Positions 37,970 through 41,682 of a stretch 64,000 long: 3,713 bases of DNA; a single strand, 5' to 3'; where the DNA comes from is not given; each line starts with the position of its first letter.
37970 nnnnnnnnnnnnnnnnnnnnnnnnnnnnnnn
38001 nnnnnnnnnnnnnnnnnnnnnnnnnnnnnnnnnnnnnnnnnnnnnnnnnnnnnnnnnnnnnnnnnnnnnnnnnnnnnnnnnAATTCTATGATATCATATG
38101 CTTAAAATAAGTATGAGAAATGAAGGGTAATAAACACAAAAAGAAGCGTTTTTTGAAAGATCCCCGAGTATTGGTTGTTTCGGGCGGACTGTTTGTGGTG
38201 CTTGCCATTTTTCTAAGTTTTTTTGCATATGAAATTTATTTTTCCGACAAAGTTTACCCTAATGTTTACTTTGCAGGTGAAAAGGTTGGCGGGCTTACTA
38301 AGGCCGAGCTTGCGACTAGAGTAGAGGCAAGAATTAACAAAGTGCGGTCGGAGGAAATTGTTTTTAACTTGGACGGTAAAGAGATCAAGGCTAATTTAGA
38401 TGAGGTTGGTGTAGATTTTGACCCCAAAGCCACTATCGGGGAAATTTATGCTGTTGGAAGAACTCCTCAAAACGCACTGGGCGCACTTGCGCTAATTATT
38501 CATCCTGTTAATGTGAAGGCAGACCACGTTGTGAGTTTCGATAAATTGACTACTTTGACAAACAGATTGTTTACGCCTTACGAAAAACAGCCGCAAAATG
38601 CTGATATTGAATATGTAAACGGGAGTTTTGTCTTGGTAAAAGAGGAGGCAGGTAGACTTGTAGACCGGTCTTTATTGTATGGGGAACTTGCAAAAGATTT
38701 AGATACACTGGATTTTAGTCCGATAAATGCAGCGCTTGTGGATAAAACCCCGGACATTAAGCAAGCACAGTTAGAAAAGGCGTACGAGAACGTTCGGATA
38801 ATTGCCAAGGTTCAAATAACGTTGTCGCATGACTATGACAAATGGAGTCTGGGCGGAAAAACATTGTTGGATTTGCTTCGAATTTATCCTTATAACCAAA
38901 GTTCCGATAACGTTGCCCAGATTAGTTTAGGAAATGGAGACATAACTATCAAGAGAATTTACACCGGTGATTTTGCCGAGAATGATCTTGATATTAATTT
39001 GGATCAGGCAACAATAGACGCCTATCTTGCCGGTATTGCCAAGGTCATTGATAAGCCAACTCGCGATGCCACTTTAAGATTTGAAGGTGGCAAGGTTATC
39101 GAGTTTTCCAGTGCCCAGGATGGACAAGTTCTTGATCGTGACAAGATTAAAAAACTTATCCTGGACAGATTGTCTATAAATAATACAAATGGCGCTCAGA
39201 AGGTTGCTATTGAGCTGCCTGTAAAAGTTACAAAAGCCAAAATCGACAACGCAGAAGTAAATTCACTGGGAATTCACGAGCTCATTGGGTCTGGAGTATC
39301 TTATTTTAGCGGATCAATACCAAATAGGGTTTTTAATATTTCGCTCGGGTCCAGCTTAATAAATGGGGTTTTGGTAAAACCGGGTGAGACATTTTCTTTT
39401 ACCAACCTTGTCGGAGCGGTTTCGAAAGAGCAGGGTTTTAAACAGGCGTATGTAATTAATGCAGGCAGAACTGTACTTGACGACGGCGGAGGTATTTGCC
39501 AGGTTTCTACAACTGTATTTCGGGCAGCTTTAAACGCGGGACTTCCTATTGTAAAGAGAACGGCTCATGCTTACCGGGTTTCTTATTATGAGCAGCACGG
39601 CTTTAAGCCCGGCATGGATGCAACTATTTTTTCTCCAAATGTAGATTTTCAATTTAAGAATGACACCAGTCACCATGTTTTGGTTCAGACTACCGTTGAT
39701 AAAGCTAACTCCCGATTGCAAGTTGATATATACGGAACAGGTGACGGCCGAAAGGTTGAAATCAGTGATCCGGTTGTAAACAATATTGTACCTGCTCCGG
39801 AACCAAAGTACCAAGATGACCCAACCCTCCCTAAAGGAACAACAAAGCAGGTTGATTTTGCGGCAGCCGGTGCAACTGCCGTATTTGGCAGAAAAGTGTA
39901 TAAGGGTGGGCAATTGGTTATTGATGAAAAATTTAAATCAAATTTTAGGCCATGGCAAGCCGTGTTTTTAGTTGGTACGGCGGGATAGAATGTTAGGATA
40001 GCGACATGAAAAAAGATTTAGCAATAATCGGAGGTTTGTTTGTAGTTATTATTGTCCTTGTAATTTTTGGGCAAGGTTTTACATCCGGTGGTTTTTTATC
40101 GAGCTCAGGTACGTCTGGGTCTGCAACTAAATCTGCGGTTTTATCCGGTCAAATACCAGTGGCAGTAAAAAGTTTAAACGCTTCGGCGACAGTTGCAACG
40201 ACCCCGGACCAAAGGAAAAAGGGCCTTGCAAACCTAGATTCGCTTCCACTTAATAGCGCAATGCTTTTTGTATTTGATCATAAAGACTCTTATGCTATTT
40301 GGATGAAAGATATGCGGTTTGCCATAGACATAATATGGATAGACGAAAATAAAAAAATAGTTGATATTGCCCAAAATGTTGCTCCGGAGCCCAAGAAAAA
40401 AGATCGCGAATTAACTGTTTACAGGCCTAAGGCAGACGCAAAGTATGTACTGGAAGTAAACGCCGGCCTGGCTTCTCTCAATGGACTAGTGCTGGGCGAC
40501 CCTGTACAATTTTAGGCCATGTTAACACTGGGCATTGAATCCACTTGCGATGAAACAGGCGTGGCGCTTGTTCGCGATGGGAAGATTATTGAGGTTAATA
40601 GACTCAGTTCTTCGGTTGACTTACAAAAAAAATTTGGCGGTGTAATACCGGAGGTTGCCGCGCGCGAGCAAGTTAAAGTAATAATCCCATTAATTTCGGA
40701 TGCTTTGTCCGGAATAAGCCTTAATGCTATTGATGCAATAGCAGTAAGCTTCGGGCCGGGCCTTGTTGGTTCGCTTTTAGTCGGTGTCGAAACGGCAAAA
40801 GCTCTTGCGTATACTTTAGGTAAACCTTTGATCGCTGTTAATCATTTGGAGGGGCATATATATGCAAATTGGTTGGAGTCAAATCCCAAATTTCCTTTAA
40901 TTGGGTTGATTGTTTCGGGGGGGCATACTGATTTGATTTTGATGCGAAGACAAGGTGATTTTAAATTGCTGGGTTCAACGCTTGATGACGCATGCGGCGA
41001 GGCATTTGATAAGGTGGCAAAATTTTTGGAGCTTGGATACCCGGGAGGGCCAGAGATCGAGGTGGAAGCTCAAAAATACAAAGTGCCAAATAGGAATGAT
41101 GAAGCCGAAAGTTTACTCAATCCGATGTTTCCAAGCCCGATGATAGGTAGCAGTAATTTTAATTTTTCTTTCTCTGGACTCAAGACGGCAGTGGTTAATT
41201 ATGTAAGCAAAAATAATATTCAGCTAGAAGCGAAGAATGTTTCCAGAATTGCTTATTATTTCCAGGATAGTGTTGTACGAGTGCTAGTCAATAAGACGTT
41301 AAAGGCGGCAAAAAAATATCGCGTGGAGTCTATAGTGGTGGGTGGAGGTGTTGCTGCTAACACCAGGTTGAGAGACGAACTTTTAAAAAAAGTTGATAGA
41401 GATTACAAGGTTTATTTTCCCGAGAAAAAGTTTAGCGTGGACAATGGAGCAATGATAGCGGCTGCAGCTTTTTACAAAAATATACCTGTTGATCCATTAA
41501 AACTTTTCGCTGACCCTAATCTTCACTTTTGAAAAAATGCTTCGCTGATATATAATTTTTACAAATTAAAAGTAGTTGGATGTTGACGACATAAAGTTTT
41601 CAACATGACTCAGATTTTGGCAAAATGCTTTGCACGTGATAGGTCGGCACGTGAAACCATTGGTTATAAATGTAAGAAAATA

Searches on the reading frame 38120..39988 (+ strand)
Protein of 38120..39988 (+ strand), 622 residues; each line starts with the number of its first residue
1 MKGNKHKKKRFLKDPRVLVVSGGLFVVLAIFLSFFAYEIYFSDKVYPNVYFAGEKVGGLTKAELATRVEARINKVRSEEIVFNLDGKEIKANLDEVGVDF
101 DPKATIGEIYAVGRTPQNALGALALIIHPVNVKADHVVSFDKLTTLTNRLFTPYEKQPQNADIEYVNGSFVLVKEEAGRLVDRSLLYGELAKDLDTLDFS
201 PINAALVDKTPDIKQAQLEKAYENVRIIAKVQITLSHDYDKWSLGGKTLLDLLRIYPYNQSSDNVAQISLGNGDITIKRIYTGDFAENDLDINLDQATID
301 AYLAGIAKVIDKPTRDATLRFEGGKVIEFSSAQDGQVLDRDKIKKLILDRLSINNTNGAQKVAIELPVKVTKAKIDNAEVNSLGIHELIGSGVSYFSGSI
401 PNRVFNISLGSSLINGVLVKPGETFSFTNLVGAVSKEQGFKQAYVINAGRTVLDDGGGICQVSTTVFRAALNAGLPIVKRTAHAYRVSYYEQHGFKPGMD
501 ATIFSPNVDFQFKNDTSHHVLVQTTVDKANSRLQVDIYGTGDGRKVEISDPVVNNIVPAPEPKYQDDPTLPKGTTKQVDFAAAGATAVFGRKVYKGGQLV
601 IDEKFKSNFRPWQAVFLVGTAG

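Call 11: search_protein_families(library=pfam, proteins=[window:38120-39988:+], max_evalue=0.001)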
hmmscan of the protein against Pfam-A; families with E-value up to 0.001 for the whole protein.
window:38120-39988:+ (622 aa): 3 families
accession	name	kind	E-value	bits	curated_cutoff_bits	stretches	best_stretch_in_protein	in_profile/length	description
PF04294.18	VanW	-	4.4e-43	146.3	27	1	402-536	1-128/130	VanW like protein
PF12229.13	PG_binding_4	-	4e-18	66.1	22.1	2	286-352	44-109/117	Putative peptidoglycan binding domain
PF07501.17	G5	-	0.00033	21.3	23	0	559-620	11-74/75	G5 domain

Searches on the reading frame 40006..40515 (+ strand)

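Call 11: search_protein_families(library=pfam, proteins=[window:40006-40515:+], max_evalue=0.001)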
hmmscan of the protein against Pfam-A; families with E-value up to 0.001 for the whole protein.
window:40006-40515:+ (169 aa): 1 family
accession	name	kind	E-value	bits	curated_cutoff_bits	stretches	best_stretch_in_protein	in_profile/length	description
PF02643.20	DUF192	-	2.6e-28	98.5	27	1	61-169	3-96/96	Uncharacterized ACR, COG1430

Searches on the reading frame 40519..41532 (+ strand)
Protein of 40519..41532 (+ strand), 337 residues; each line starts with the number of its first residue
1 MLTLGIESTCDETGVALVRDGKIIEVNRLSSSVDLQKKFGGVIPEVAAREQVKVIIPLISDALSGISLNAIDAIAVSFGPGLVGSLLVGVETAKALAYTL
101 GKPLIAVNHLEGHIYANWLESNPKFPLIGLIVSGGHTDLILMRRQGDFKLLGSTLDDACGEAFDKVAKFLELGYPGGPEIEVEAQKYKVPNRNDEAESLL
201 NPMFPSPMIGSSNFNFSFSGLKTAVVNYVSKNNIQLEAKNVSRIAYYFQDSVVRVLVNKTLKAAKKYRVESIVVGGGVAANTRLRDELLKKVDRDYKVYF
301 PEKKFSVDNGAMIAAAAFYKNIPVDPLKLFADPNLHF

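Call 12: search_protein_families(library=pfam, proteins=[window:40519-41532:+], max_evalue=0.001)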
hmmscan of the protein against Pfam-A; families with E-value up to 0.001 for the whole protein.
window:40519-41532:+ (337 aa): 2 families
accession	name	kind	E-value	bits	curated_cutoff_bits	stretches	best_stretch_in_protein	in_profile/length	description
PF00814.31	TsaD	-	5.9e-83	279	24.8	1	27-314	5-263/264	tRNA N6-adenosine threonylcarbamoyltransferase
PF22521.2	HypF_C_2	-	1.5e-08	35.2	27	1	236-309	161-235/241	Carbamoyltransferase, Kae1-like Domain, second subdomain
